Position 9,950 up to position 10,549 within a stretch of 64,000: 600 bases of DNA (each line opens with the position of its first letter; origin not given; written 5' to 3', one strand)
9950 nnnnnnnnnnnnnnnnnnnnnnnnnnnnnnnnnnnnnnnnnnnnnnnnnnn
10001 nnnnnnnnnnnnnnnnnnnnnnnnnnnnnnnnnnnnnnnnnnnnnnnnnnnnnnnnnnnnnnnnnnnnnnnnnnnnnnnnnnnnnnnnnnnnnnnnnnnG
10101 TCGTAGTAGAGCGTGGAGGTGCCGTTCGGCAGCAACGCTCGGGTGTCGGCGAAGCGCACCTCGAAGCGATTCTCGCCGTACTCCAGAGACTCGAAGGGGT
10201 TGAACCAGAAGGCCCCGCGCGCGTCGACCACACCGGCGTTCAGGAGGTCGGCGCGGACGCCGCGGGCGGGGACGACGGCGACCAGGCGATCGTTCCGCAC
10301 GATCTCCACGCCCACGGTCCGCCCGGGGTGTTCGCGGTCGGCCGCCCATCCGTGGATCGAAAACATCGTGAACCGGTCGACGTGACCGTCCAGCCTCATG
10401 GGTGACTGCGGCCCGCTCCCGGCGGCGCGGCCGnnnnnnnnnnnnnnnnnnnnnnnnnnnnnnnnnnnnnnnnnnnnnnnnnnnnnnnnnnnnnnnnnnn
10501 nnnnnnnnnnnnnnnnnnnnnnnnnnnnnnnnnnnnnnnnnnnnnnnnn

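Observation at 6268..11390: Decoration operon: PhyH dioxygenase - domain-extended methyltransferase - MBOAT - AlgX-like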

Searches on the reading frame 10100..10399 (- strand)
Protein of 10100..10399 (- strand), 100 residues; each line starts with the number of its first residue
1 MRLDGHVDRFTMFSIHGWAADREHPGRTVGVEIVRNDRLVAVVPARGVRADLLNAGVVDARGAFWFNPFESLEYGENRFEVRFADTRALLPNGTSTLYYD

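Call 55: find_homologous_proteins(query=A6, max_evalue=0.001)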
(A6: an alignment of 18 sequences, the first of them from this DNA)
Query A6 (18 sequences) (100 aa, profile of the alignment): 23 proteins with E <= 0.001 among 1172 candidates.
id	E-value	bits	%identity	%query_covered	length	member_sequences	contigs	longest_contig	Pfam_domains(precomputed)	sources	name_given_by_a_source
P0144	8.9e-31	123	37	76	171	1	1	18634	-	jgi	jgi:hypothetical protein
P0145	7.1e-24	101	26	99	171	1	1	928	-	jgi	-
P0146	2.3e-20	90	35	95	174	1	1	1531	-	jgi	-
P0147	4.6e-19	86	33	64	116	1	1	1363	-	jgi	jgi:O-antigen biosynthesis protein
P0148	6.5e-17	79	35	91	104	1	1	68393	-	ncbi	-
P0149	3.3e-16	77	36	77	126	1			-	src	-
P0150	7.9e-15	72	32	62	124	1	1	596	-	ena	-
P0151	1.1e-14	72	33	60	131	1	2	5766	-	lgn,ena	-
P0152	1.4e-14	72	30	95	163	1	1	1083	-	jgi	jgi:hypothetical protein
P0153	1.5e-14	71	34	88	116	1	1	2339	-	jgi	-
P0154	2.7e-14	71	30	78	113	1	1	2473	-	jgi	jgi:hypothetical protein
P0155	3.4e-14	70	29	65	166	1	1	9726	-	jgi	jgi:hypothetical protein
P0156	1.1e-13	69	-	-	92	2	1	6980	-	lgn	-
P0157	1.3e-13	68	35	55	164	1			-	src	-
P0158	3.7e-12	64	32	56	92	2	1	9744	-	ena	-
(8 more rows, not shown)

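Call 56: search_solved_structures(query=A6, max_evalue=10, show_alignments=2)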
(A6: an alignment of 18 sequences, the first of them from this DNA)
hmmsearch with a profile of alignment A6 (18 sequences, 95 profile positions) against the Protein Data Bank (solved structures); distinct sequences matched with E-value up to 10: 0.

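Call 70: search_protein_representatives(alignment_id=A6)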
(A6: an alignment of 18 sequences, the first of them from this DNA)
Query: 18 sequences, 95 profile positions. Proteins with E-value up to 0.001 (for the whole library): 15910; up to 1e-10: 7920; up to 1e-30: 902. The best 150 are listed.
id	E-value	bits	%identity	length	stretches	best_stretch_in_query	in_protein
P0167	2.9e-250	825.3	-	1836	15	2-91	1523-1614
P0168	4.5e-208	690.1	-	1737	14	12-94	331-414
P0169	3.2e-161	539.9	-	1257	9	2-91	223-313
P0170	5.5e-159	532.7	-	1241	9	5-94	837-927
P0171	4.4e-155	520.2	-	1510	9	2-94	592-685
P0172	9.5e-138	464.6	-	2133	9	1-87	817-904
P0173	9.4e-124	419.8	-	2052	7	1-93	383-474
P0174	4.9e-116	395.0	-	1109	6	2-93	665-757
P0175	8.4e-112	381.5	-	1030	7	10-94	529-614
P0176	6.4e-100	343.4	-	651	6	2-73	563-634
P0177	1.5e-99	342.2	-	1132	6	1-90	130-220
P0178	2.0e-97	335.4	-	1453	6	2-93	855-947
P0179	1.9e-93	322.7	-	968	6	1-82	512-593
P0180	2.0e-93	322.6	-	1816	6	2-90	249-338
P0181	8.4e-92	317.4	-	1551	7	1-89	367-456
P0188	2.1e-84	293.6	-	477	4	1-95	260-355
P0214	3.3e-67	238.5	-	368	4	2-93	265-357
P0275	1.2e-57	207.8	-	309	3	3-85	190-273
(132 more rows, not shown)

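Call 72: search_protein_families(library=pfam, alignment_id=A7, max_evalue=0.0001)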
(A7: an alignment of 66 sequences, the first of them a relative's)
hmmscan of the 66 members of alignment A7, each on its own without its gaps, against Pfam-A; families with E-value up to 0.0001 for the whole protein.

A. member 1, P0174 (1109 aa): 3 families
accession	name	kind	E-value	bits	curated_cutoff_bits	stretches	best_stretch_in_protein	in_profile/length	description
PF13428.12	TPR_14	-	5.3e-07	30.1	23.5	0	1026-1059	6-39/44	Tetratricopeptide repeat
PF00515.34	TPR_1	-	2.3e-06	27.6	27.8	0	978-1007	3-32/34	Tetratricopeptide repeat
PF07719.23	TPR_2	-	3e-05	24.3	27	0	979-1008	4-33/34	Tetratricopeptide repeat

B. families by the number of members that match (of 66 scanned): 54 families (the first 25 are shown)
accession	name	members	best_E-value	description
PF18962.6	Por_Secre_tail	5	1.9e-09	Secretion system C-terminal sorting domain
PF13649.12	Methyltransf_25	4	1.8e-12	Methyltransferase domain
PF08241.18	Methyltransf_11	4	7e-12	Methyltransferase domain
PF13428.12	TPR_14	3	5.1e-11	Tetratricopeptide repeat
PF13489.12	Methyltransf_23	3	3.3e-10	Methyltransferase domain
PF08242.18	Methyltransf_12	3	2.1e-08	Methyltransferase domain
PF17957.7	Big_7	3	4.9e-07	Bacterial Ig domain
PF02210.31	Laminin_G_2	3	1.6e-06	Laminin G domain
PF00535.33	Glycos_transf_2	2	5.3e-57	Glycosyl transferase family 2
PF06739.17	SBBP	2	1.2e-50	Beta-propeller repeat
PF13641.12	Glyco_tranf_2_3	2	5.9e-22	Glycosyltransferase like family 2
PF04055.27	Radical_SAM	2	7.3e-14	Radical SAM superfamily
PF13847.12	Methyltransf_31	2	4e-11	Methyltransferase domain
PF13469.12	Sulfotransfer_3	2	8.7e-10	Sulfotransferase family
PF07719.23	TPR_2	2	1.8e-07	Tetratricopeptide repeat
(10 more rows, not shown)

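Call 86: search_protein_families(library=pfam, proteins=[window:10100-10399:-, P0188, P0214, P0275], max_evalue=10)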
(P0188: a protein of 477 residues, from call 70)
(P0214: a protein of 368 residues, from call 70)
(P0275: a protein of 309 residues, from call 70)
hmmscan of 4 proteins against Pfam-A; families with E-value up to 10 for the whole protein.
seq(100 aa): 0 families

P0188 (477 aa): 2 families
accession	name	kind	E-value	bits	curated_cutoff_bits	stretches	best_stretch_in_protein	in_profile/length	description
PF02210.31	Laminin_G_2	-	0.086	13.8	22.9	1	106-139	39-69/126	Laminin G domain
PF08411.15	Exonuc_X-T_C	-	0.45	10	27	0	62-103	34-75/269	Exonuclease C-terminal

P0214 (368 aa): 6 families
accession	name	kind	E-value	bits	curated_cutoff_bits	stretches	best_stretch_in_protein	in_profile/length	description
PF14741.12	GH114_assoc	-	0.0023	18.6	22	0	317-351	22-56/126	N-terminal glycosyl-hydrolase-114-associated domain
PF17602.7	DUF5498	-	0.0052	17.7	27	0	73-95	68-90/96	Family of unknown function (DUF5498)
PF00054.30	Laminin_G_1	-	0.0071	17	24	0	309-344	26-61/131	Laminin G domain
PF11994.14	DUF3489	-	0.013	16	29.5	0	232-243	34-45/68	Protein of unknown function (DUF3489)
PF13510.11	Fer2_4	-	0.085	13.4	22.8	0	80-97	12-29/82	2Fe-2S iron-sulfur cluster binding domain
PF02926.22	THUMP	-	0.33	11.8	20.6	0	177-196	62-81/84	THUMP domain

P0275 (309 aa): 4 families
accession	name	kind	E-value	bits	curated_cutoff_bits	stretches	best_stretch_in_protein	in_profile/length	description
PF02210.31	Laminin_G_2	-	0.0097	16.8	22.9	1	247-275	41-68/126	Laminin G domain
PF03235.19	GmrSD_N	-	0.015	15.8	33.2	1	13-55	56-78/199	GmrSD restriction endonuclease, N-terminal domain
PF21557.3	RhaB_D2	-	0.054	13.8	27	1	65-127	23-85/172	Alpha-L-rhamnosidase, domain D2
PF17957.7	Big_7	-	0.17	13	24.1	1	206-247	25-66/70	Bacterial Ig domain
